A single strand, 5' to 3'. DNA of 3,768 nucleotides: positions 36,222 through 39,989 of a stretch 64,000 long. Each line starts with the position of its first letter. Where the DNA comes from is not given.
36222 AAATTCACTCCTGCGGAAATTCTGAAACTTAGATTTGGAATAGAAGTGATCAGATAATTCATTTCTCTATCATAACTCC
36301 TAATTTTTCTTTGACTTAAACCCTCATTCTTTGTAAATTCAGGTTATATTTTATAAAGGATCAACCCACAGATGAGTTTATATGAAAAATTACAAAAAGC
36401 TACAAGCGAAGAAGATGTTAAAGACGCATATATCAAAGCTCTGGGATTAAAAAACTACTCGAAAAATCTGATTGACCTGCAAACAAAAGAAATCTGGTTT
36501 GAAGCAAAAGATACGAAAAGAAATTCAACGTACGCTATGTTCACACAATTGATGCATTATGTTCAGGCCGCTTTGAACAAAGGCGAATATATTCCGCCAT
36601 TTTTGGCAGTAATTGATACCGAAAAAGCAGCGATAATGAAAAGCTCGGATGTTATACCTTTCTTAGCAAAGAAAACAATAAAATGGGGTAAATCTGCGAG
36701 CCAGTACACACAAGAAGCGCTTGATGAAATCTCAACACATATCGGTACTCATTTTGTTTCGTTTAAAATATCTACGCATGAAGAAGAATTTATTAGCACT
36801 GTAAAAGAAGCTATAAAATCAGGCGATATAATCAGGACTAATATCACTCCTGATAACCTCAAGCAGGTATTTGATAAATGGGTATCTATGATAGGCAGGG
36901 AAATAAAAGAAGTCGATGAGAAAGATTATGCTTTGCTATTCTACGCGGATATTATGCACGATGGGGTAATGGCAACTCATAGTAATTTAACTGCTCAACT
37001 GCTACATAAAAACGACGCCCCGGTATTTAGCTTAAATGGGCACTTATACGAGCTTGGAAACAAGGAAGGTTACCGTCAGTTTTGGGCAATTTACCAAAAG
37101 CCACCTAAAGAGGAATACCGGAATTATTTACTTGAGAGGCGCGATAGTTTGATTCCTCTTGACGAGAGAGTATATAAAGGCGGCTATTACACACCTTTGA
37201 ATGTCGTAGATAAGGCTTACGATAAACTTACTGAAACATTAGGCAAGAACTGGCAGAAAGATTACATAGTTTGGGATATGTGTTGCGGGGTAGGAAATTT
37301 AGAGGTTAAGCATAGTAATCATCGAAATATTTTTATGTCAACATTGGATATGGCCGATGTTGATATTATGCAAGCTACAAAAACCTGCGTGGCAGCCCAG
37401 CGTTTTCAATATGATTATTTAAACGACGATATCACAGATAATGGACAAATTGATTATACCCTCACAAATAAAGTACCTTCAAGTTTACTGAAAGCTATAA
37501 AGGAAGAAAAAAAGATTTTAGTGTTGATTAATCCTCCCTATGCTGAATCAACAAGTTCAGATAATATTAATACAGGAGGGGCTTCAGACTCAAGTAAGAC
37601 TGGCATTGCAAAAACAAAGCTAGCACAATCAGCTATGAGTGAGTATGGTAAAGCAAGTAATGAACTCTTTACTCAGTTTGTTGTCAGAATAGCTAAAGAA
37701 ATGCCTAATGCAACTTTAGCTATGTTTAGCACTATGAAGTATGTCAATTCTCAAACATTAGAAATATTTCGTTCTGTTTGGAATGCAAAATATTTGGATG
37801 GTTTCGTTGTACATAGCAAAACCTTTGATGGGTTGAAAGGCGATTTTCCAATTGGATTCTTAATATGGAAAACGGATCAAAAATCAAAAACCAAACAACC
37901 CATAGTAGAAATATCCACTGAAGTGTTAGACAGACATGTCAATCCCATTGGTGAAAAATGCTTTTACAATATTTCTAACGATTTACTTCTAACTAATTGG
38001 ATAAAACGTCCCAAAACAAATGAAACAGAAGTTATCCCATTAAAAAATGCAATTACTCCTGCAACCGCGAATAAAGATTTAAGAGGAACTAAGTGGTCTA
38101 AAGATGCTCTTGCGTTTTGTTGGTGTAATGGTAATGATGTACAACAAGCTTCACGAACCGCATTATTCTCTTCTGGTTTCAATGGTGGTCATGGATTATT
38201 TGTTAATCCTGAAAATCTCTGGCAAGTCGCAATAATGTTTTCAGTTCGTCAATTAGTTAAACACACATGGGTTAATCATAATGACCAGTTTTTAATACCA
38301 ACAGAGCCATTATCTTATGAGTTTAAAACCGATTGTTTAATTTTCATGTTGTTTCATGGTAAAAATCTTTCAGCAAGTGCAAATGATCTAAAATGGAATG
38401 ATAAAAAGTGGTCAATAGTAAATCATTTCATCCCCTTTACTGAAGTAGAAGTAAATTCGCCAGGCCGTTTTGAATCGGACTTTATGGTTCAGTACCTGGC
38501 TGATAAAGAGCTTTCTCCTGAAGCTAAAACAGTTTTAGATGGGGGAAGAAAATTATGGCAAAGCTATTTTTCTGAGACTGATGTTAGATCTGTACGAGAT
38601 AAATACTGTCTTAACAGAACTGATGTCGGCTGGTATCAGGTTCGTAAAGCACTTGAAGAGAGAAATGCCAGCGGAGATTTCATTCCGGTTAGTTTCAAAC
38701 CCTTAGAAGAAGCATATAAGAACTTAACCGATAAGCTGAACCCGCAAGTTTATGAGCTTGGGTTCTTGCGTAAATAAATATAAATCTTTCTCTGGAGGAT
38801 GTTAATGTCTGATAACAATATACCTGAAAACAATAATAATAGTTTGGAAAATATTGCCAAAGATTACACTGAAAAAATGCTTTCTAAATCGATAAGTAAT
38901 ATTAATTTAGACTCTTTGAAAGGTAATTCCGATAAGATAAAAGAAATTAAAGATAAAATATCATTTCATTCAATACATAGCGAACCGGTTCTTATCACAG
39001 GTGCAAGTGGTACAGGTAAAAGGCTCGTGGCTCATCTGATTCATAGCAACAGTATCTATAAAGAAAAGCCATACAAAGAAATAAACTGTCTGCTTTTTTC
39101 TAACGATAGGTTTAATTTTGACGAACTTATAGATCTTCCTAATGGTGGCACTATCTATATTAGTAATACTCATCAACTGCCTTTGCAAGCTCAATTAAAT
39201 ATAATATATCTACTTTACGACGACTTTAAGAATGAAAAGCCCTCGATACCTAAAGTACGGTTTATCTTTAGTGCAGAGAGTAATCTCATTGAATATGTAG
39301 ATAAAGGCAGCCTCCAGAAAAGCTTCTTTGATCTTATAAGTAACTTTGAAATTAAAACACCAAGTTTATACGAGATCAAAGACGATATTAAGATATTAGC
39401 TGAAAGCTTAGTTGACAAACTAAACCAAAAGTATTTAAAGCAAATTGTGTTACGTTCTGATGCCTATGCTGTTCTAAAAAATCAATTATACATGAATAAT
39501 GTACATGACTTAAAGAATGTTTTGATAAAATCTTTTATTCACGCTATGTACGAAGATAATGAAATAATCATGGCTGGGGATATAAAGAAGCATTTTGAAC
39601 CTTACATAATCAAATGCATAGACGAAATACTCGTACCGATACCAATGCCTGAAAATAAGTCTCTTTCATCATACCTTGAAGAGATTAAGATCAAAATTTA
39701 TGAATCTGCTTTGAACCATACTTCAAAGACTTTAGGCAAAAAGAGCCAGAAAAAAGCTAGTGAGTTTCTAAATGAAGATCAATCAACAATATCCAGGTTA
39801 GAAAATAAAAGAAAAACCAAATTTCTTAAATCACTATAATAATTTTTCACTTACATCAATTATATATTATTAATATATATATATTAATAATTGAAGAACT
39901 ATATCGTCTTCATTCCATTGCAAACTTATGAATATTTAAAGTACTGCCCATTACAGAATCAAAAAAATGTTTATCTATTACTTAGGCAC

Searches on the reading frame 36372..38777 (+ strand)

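Call 5: search_protein_families(library=pfam, proteins=[window:36372-38777:+], max_evalue=0.001)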
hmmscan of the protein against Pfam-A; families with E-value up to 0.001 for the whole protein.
window:36372-38777:+ (801 aa): 0 families

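Call 6: search_protein_families(library=padloc, proteins=[window:36372-38777:+], max_evalue=0.001)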
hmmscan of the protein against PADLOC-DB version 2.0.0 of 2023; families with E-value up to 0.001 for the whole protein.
window:36372-38777:+ (801 aa): 1 family
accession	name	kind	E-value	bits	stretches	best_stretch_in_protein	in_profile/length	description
PDLC03275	MTase_II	-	0.00029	18.4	0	264-314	11-58/343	Type II methyltransferase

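Call 35: search_protein_families(library=ncbifam, proteins=[window:36372-38777:+], max_evalue=0.001)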
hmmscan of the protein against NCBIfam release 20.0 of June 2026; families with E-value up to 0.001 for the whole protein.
window:36372-38777:+ (801 aa): 0 families

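Call 36: search_protein_families(library=phrogs, proteins=[window:36372-38777:+], max_evalue=0.001)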
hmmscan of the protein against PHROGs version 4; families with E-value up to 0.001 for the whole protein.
window:36372-38777:+ (801 aa): 0 families

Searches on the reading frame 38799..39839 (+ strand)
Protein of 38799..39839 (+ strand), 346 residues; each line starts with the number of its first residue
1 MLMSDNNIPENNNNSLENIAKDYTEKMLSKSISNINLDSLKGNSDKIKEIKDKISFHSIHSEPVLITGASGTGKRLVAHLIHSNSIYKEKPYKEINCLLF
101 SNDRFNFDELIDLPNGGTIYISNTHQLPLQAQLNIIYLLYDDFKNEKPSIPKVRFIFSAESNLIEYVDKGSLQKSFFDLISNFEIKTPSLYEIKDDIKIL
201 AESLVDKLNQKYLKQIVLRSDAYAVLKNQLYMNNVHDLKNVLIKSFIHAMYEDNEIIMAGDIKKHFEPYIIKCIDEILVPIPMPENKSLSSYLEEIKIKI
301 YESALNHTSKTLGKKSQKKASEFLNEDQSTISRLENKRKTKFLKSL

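Call 5: search_protein_families(library=pfam, proteins=[window:38799-39839:+], max_evalue=0.001)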
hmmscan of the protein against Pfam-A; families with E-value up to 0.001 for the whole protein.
window:38799-39839:+ (346 aa): 3 families
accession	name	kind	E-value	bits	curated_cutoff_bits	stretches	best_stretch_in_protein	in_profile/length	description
PF14532.12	Sigma54_activ_2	-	2.2e-16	60.8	25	1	42-190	2-138/138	Sigma-54 interaction domain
PF00158.32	Sigma54_activat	-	8.4e-16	58.5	20.2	1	41-100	2-61/168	Sigma-54 interaction domain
PF25601.1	AAA_lid_14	-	3.9e-08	33.4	27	1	194-266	4-74/87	AAA+ ATPase lid domain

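Call 6: search_protein_families(library=padloc, proteins=[window:38799-39839:+], max_evalue=0.001)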
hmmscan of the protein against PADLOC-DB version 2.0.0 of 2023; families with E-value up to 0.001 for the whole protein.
window:38799-39839:+ (346 aa): 3 families
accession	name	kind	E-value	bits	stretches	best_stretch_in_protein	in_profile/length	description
PDLC01995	RtcR_PspF2--CARF_AAA_HTH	-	1.4e-29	101.6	2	114-334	260-474/481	-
PDLC01994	RtcR_PspF1--CARF_AAA_HTH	-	7.5e-12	43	1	33-328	156-458/468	-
PDLC01993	RtcR--CARF_AAA_HTH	-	1.1e-06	25.4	0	145-224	312-391/523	-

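Call 35: search_protein_families(library=ncbifam, proteins=[window:38799-39839:+], max_evalue=0.001)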
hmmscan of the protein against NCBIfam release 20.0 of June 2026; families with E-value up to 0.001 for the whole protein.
window:38799-39839:+ (346 aa): 24 families
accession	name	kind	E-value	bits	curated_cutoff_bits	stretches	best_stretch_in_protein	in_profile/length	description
NF003451.0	PRK05022.1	equivalog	6.1e-26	91.2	476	1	15-336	167-506/512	nitric oxide reductase transcriptional regulator NorR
NF051870.1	NAssimRespRegNtrX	equivalog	6.7e-24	84.6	600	1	37-262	138-381/452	nitrogen assimilation response regulator NtrX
TIGR01817.1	nifA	equivalog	2.7e-23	82.5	528.85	2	152-262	331-438/534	nif-specific transcriptional activator NifA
NF008485.2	PRK11388.1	equivalog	5e-21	74.6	551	1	33-250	327-562/643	dihydroxyacetone kinase operon transcriptional regulator DhaR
NF041552.1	TF_PrdR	equivalog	9.5e-20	70.4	795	1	22-331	252-569/577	sigma-54 dependent transcriptional regulator PrdR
TIGR01818.1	ntrC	equivalog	4.4e-18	65.3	558.6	2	115-258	228-374/463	nitrogen regulation protein NR(I)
TIGR02329.1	propionate_PrpR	equivalog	8.5e-18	64.3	499.2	2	35-100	209-274/526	propionate catabolism operon regulatory protein PrpR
TIGR02915.1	PEP_resp_reg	equivalog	1.2e-17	64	502.6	1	25-261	126-381/445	PEP-CTERM-box response regulator transcription factor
NF008085.0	PRK10820.1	equivalog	6.1e-17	61.4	576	1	37-247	203-435/520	transcriptional regulator TyrR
NF011953.0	PRK15424.1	equivalog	1.2e-16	60.5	703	2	31-89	212-270/538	propionate catabolism operon regulatory protein PrpR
TIGR02974.1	phageshock_pspF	equivalog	4.7e-16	58.9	443.55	2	115-256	93-240/336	phage shock protein operon transcriptional activator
NF050807.1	TransRegFlbDCaul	equivalog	5.6e-15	55.1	750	2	138-252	239-354/454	sigma-54-dependent transcriptional regulator FlbD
NF038308.1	RNA_repair_RtcR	equivalog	5.7e-15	55.1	650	2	33-103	175-249/530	RNA repair transcriptional activator RtcR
NF008469.0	PRK11361.1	equivalog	3.7e-14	52.3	714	1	35-267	140-391/461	acetoacetate metabolism transcriptional regulator AtoC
NF008622.0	PRK11608.1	equivalog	4.3e-14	52.3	529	2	37-102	5-70/329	phage shock protein operon transcriptional activator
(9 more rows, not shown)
